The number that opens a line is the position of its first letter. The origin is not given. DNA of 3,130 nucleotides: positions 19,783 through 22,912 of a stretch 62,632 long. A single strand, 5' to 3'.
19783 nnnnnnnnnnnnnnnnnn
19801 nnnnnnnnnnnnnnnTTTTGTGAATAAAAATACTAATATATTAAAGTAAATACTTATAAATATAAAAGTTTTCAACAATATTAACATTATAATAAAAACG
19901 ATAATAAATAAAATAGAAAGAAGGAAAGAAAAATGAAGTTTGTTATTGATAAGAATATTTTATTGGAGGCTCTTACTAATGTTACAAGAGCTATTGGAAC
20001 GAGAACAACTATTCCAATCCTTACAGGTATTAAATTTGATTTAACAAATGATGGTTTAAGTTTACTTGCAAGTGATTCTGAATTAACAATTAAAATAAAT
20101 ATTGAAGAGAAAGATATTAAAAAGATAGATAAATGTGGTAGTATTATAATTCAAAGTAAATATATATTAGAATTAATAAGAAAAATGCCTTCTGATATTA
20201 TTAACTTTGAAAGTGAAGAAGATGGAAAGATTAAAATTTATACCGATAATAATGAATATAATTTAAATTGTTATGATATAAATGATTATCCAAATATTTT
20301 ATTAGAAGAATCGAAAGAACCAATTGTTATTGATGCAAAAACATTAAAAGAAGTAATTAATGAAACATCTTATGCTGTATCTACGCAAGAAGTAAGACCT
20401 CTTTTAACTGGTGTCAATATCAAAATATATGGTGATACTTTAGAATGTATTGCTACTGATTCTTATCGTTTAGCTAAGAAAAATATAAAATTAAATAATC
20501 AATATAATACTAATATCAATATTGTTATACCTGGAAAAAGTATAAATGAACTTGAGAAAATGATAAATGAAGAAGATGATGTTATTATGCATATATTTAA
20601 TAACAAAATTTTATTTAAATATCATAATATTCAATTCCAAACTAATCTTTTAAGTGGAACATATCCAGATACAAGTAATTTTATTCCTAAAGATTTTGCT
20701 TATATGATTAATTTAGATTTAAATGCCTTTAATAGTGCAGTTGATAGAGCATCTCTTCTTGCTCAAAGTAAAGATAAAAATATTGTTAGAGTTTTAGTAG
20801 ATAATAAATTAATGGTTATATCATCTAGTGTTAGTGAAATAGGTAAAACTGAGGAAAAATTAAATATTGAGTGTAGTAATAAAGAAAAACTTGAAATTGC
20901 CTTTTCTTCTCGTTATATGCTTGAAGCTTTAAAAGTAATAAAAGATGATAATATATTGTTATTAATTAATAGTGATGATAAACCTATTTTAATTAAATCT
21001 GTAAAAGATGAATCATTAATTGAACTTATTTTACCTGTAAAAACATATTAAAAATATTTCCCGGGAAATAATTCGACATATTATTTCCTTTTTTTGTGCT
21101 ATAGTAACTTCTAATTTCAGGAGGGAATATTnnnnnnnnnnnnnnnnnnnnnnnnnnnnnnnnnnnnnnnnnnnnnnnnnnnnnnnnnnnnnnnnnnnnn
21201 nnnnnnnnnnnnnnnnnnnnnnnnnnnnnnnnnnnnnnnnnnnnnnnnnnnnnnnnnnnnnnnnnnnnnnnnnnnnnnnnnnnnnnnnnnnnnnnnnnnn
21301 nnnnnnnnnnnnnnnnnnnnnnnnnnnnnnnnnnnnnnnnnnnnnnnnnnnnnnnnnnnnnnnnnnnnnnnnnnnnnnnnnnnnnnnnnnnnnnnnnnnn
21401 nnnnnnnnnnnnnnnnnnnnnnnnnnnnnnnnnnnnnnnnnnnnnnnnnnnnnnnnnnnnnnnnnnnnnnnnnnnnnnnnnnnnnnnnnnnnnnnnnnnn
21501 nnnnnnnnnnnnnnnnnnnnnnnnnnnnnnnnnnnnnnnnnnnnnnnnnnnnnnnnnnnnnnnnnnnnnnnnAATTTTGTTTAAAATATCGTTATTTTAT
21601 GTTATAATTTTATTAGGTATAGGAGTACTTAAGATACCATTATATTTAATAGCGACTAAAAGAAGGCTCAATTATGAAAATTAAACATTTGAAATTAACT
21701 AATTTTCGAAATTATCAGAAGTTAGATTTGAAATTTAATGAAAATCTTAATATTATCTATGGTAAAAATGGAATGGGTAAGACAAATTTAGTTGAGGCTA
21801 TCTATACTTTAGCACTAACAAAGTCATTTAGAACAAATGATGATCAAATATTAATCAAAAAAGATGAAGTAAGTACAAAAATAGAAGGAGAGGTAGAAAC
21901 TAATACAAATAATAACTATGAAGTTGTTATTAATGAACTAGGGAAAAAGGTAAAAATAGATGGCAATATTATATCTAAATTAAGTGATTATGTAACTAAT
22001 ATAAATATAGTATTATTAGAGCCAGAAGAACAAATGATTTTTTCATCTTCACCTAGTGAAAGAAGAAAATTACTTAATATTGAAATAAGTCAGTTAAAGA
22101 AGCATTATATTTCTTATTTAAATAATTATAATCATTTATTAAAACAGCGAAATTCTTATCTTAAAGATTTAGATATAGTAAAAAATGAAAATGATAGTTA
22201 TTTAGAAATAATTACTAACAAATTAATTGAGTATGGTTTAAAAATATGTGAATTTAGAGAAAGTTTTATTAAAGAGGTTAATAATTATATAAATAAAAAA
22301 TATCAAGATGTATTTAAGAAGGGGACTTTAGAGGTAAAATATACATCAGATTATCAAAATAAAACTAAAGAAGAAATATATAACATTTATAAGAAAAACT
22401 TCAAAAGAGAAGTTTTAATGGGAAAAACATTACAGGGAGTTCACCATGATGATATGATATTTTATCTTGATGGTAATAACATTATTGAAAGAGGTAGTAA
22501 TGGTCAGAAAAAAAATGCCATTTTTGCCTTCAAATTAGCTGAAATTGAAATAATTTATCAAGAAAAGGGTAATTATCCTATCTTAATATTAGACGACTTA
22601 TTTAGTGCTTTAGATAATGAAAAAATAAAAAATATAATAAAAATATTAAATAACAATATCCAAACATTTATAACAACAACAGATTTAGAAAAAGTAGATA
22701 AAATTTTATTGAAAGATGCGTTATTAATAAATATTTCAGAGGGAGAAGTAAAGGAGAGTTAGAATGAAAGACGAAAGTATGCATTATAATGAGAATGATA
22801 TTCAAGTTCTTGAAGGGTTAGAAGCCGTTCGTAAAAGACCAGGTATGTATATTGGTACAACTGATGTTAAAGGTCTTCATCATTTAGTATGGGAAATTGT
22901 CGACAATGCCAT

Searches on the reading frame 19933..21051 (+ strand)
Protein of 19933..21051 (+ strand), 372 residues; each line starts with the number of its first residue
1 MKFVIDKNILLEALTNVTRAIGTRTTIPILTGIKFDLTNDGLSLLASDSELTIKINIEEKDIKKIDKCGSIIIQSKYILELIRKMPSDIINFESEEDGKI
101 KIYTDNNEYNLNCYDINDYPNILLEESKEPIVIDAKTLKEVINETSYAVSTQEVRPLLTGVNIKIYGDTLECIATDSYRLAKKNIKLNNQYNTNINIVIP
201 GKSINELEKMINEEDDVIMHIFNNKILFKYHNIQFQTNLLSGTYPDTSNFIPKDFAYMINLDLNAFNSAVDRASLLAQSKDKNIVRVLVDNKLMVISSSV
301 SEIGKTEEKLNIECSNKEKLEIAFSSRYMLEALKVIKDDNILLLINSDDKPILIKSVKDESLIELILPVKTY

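Call 61: search_protein_families(library=pfam, proteins=[window:19933-21051:+], max_evalue=0.00001)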
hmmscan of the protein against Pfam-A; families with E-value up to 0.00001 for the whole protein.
window:19933-21051:+ (372 aa): 3 families
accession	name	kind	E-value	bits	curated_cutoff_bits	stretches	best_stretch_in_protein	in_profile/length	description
PF02767.21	DNA_pol3_beta_2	-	9e-38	129.6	27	1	133-246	2-116/116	DNA polymerase III beta subunit, central domain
PF00712.24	DNA_pol3_beta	-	7.6e-32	110.4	24.4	2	1-122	1-119/120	DNA polymerase III beta subunit, N-terminal domain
PF02768.20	DNA_pol3_beta_3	-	6.8e-23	81.2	27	1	250-369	3-120/121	DNA polymerase III beta subunit, C-terminal domain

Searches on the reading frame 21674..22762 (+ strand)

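Call 61: search_protein_families(library=pfam, proteins=[window:21674-22762:+], max_evalue=0.00001)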
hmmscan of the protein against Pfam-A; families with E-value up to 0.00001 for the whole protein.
window:21674-22762:+ (362 aa): 5 families
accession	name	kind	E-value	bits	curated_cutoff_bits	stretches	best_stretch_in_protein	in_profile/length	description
PF02463.25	SMC_N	-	4.2e-21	75.8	40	1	3-342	2-203/220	RecF/RecN/SMC N terminal domain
PF13476.12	AAA_23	-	3.2e-10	41.4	27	1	6-211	2-198/201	AAA domain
PF13175.12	AAA_15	-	8e-08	32.7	32.1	1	1-335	1-368/374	AAA ATPase domain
PF13304.12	AAA_21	-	3.9e-07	30.9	27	0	25-58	1-36/304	AAA domain, putative AbiEii toxin, Type IV TA system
PF13514.12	AAA_27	-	3.4e-06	27.2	22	1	1-59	1-62/206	AAA domain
